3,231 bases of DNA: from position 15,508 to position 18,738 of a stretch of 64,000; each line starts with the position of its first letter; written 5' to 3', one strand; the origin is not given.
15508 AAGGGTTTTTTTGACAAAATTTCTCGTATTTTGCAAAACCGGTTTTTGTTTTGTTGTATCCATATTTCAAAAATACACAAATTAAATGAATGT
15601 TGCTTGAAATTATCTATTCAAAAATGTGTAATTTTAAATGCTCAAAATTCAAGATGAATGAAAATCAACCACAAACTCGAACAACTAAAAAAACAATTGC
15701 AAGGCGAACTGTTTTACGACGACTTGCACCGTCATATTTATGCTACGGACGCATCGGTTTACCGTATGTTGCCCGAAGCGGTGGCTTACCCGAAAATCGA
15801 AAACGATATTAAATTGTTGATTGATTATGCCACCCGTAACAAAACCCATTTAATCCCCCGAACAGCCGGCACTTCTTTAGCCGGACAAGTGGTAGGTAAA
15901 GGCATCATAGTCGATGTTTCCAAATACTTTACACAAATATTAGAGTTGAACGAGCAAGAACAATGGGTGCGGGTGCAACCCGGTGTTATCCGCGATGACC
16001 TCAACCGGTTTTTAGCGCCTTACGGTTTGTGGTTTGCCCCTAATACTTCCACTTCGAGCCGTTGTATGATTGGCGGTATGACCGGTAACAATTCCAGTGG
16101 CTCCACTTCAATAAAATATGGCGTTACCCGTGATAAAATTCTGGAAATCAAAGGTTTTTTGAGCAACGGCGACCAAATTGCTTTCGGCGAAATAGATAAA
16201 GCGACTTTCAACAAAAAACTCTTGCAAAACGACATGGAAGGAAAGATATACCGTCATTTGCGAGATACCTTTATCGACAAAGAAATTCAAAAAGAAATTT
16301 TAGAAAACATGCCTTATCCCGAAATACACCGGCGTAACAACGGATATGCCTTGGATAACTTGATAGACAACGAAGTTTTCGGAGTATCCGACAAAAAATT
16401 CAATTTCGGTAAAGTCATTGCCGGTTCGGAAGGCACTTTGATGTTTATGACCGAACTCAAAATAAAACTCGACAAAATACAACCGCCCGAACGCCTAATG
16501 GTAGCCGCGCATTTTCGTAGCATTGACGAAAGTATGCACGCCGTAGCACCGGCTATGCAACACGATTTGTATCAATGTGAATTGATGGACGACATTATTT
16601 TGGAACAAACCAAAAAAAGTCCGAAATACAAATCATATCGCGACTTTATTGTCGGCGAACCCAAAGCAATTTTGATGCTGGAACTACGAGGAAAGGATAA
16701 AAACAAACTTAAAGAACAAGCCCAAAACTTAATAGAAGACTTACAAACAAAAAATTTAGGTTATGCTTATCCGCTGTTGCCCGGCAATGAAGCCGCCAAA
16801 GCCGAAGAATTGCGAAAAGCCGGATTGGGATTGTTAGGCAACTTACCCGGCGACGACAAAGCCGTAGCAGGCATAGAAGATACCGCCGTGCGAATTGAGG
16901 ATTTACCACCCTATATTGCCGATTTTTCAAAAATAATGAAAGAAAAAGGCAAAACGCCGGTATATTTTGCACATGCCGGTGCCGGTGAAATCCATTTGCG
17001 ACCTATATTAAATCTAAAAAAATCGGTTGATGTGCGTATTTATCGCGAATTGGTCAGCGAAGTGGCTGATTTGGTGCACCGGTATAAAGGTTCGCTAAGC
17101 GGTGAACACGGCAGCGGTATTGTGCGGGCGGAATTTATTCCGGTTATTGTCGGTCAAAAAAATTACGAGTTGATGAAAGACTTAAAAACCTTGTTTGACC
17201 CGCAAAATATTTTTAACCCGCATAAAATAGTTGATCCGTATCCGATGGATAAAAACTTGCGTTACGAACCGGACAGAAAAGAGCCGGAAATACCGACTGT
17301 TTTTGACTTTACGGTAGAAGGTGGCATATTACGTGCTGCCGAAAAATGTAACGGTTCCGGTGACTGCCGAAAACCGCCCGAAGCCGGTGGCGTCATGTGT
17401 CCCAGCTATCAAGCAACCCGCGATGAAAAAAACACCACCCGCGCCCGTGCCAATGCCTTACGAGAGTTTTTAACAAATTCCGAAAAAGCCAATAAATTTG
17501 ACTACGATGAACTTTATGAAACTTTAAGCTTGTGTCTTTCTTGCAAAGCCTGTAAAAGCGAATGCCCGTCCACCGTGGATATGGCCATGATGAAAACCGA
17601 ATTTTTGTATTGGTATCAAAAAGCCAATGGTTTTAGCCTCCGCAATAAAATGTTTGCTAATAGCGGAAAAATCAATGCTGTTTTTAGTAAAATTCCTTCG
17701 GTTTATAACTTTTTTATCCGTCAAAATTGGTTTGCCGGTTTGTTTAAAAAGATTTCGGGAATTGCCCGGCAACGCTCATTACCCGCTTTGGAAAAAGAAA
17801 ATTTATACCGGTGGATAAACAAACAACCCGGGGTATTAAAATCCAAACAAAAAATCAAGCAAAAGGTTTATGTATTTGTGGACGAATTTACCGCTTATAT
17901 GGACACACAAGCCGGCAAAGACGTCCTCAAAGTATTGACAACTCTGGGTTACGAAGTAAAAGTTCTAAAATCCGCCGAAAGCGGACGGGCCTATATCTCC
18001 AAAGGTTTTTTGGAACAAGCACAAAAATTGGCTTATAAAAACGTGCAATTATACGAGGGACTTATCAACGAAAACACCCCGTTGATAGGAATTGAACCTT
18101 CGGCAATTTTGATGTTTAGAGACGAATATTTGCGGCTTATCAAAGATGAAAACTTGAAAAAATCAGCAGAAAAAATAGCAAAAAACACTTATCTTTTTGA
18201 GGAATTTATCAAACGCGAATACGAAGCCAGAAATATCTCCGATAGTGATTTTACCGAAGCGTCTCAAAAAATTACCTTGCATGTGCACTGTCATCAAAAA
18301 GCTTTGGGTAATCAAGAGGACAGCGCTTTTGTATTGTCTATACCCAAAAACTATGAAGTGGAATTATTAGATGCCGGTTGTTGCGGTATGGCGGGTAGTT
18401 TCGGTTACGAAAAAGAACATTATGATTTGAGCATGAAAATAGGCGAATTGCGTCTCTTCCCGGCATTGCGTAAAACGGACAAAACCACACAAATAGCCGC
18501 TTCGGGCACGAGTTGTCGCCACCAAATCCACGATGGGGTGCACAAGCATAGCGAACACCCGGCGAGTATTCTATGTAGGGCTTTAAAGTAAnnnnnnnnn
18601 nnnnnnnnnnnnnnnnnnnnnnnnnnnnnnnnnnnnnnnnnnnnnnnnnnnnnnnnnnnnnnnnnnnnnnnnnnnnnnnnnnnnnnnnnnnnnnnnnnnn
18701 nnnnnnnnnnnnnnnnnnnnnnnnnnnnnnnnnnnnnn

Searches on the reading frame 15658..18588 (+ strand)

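Call 28: search_protein_families(library=pfam, proteins=[window:15658-18588:+], max_evalue=0.00001)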
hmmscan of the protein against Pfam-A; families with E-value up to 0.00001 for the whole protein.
window:15658-18588:+ (977 aa): 4 families
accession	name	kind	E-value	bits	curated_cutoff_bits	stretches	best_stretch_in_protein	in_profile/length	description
PF02913.24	FAD-oxidase_C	-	4.9e-42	144.8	21.2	1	276-524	2-248/248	FAD linked oxidases, C-terminal domain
PF01565.28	FAD_binding_4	-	7.6e-32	110.4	26.4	1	39-174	1-136/139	FAD binding domain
PF13183.11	Fer4_8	-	1.9e-08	35.1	27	1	561-639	2-67/68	4Fe-4S dicluster domain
PF13534.11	Fer4_17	-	4.2e-08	34.1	22.2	1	563-641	1-61/61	4Fe-4S dicluster domain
